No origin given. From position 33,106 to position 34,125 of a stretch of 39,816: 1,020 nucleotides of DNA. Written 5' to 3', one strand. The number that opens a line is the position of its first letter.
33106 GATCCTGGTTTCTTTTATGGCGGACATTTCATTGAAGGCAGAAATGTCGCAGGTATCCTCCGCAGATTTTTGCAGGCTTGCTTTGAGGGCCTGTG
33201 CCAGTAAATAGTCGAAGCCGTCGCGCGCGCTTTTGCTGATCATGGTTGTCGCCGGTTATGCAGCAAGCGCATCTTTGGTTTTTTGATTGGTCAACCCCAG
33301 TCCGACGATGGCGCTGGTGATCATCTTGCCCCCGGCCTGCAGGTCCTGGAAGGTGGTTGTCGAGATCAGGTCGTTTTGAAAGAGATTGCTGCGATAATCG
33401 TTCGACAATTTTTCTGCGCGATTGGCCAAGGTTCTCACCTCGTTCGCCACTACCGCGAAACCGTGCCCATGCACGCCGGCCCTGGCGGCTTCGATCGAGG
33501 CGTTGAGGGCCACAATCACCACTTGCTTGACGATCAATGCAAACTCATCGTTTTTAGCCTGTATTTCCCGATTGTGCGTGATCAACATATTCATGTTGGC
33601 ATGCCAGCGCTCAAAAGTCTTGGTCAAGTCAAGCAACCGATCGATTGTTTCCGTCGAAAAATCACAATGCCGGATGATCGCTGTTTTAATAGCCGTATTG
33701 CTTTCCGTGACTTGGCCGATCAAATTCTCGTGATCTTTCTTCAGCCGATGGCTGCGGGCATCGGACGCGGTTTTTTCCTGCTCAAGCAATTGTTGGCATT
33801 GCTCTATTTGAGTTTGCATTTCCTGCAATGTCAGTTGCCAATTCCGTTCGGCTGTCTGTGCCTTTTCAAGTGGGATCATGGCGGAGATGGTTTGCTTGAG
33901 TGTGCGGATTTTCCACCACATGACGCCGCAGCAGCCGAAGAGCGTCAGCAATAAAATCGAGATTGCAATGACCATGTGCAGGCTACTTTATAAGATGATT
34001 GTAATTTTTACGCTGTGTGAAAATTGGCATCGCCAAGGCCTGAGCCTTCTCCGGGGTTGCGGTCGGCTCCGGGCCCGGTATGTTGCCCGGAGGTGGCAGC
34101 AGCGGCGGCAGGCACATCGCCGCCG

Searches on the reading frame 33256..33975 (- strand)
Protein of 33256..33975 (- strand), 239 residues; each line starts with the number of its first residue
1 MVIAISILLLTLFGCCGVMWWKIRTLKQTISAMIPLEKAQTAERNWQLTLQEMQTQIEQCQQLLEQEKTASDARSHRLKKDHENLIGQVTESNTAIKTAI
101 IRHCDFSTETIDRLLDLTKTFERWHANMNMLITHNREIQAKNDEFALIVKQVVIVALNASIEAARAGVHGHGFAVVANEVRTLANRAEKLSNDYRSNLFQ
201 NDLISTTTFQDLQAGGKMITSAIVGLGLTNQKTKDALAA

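Call 4: search_protein_families(library=pfam, proteins=[window:33256-33975:-], max_evalue=0.1)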
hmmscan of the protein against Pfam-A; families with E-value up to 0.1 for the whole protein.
window:33256-33975:- (239 aa): 3 families
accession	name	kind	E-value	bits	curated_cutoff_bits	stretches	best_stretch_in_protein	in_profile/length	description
PF00015.26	MCPsignal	-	4.1e-16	59.7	34.6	1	127-194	24-91/172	Methyl-accepting chemotaxis protein (MCP) signalling domain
PF11770.13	GAPT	-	0.075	13.3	21.1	0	2-91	13-103/156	GRB2-binding adapter (GAPT)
PF07765.17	KIP1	-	0.077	13.6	33.9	1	47-93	17-63/74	KIP1-like protein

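Call 5: search_protein_families(library=ncbifam, proteins=[window:33256-33975:-], max_evalue=0.01)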
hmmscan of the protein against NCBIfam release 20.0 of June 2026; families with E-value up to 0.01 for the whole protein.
window:33256-33975:- (239 aa): 7 families
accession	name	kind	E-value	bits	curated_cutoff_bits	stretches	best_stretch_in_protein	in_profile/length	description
NF047851.1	MCPCitTducer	equivalog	6.2e-13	48.7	900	1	148-215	370-438/553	methyl-accepting chemotaxis citrate transducer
NF058645.1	MCPCtpMPsAe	equivalog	8.8e-13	47.9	900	1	111-191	361-441/558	methyl-accepting chemotaxis protein CtpM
NF050802.1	AspChtxCcaA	equivalog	3.1e-12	45.7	1300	1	125-196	552-630/700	aspartate chemotaxis receptor CcaA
NF011622.0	PRK15048.1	equivalog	1.3e-10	41.1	900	1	148-194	369-415/553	methyl-accepting chemotaxis protein II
NF011615.0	PRK15041.1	equivalog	1.3e-10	40.6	947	1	148-196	371-419/554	methyl-accepting chemotaxis protein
NF007309.0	PRK09793.1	equivalog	7.6e-10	38.3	903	1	148-194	367-413/533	methyl-accepting chemotaxis protein IV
NF041847.1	transduc_aer2_vibrio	equivalog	1.1e-09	37.1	1200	1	148-188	608-648/804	aerotaxis transducer Aer2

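Call 90: find_homologous_proteins(query=window:33259-33975:-, max_evalue=0.00001)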
Query window:33259-33975:- (239 aa): 2527 proteins with E <= 0.00001 among 4470 candidates; the best 120 are listed.
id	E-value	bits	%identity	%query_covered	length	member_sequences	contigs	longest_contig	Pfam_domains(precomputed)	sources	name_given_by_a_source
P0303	3.3e-150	515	100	100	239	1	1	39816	PF00015.27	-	-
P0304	4.3e-104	365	74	98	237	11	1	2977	PF00015.27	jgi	-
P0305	2.4e-87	310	64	100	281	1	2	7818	PF00015.27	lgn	-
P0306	4.7e-86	306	63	98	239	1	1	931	PF00015.27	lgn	-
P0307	7.3e-86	305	61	100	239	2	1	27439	PF00015.27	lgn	-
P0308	2.4e-85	303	62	100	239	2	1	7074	PF00015.27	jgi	jgi:methyl-accepting chemotaxis protein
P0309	1.1e-83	298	62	97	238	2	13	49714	PF00015.27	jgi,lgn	jgi:methyl-accepting chemotaxis protein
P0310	1.4e-83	298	62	97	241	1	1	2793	PF00015.27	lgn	-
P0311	2.2e-83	297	61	100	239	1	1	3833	PF00015.27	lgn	-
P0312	1.2e-81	291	58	100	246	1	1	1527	PF00015.27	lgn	-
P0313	1.6e-81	291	62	94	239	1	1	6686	PF00015.27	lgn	-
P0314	9.5e-80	285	60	100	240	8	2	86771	PF00015.27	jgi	jgi:methyl-accepting chemotaxis protein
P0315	1.1e-79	285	61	98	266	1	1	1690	PF00015.27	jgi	jgi:methyl-accepting chemotaxis protein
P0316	1.4e-78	281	60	94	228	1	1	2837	PF00015.27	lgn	-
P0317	3.9e-77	277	57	99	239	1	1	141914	PF00015.27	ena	-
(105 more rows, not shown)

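Call 96: predict_structure(alignment_id=A3)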
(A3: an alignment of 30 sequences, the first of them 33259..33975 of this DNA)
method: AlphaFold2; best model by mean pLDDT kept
length: 239 residues; sequences in the alignment: 30
mean_pLDDT: 83.7   pTM: 0.45
mean pLDDT of the five models: 83.7, 83.6, 82.3, 81.4, 72.3
residues with pLDDT >= 90: 86; 70-90: 125; 50-70: 28; < 50: 0
segments of 3 or more residues with pLDDT < 50: none
pLDDT, mean of each block of 10 residues (from residue 1): 65 74 74 65 82 91 93 94 94 91 91 92 87 83 87 85 81 80 86 75 69 88 92 89
secondary structure, 60 per line:
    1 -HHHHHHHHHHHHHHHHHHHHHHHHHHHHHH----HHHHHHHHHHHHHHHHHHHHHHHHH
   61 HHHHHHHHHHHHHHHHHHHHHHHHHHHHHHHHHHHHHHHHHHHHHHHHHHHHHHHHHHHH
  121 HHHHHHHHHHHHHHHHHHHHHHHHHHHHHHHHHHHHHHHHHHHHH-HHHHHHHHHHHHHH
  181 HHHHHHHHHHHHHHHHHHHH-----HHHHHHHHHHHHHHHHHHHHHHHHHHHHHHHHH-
elements in order: H2-31 H36-165 H167-200 H206-238

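Call 98: fold_search(model_id=the predicted structure, library=pdb)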
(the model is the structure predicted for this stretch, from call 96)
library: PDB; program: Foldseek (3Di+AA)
matches with E <= 10: 456; with E <= 0.001: 16
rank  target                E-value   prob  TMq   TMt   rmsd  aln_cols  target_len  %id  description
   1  3g6b_B                2.8e-05  1.00  0.32  0.36  13.7       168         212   24  Crystal structure of a Soluble Chemoreceptor from Thermotoga maritima Asn217Ile mutant (released 2009-07-28)
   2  3g67_A                3.1e-05  1.00  0.37  0.40   6.3       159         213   22  Crystal Structure of a Soluble Chemoreceptor from Thermotoga maritima (released 2009-07-28)
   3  9a72_A                7.3e-05  1.00  0.38  0.33   6.0       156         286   22  Integrative model of YFMS-CHEW by crosslinking MS and deep learning (released 2024-09-18)
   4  3g6b_A                7.7e-05  1.00  0.39  0.43   5.9       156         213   22  Crystal structure of a Soluble Chemoreceptor from Thermotoga maritima Asn217Ile mutant (released 2009-07-28)
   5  2ch7_A                8.2e-05  1.00  0.39  0.33   6.2       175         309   20  Crystal structure of the cytoplasmic domain of a bacterial chemoreceptor from Thermotoga maritima (released 2006-04-18)
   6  3g67_B                8.2e-05  1.00  0.34  0.38  12.8       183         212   21  Crystal Structure of a Soluble Chemoreceptor from Thermotoga maritima (released 2009-07-28)
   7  3zx6_A                1.3e-04  1.00  0.45  0.37   5.4       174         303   22  Structure of Hamp(AF1503)-Tsr fusion - Hamp (A291V) mutant (released 2012-02-29)
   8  9a69_B                1.4e-04  1.00  0.35  0.14   8.2       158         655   26  Integrative model of MCPB-MCPC by crosslinking MS and deep learning (released 2024-09-18)
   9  1qu7_A                1.8e-04  1.00  0.45  0.47   4.8       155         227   26  FOUR HELICAL-BUNDLE STRUCTURE OF THE CYTOPLASMIC DOMAIN OF A SERINE CHEMOTAXIS RECEPTOR (released 2000-07-12)
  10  1qu7_B                2.9e-04  1.00  0.37  0.39   5.7       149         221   27  FOUR HELICAL-BUNDLE STRUCTURE OF THE CYTOPLASMIC DOMAIN OF A SERINE CHEMOTAXIS RECEPTOR (released 2000-07-12)
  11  6s1k_E                3.0e-04  1.00  0.33  0.76   6.8       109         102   30  E. coli Core Signaling Unit, carrying QQQQ receptor mutation (released 2020-01-22)
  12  3zx6_B                3.6e-04  1.00  0.37  0.31   5.3       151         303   25  Structure of Hamp(AF1503)-Tsr fusion - Hamp (A291V) mutant (released 2012-02-29)
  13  8c5v_I                3.8e-04  1.00  0.34  0.19   7.6       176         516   24  Chemotaxis core signalling unit from E protein lysed E. coli cells (released 2023-09-13)
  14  2ch7_B                4.5e-04  1.00  0.39  0.32   7.2       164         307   22  Crystal structure of the cytoplasmic domain of a bacterial chemoreceptor from Thermotoga maritima (released 2006-04-18)
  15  9a65_A                7.6e-04  1.00  0.43  0.21   4.6       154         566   25  Integrative model of YVAQ-MCPB by crosslinking MS and deep learning (released 2024-09-18)
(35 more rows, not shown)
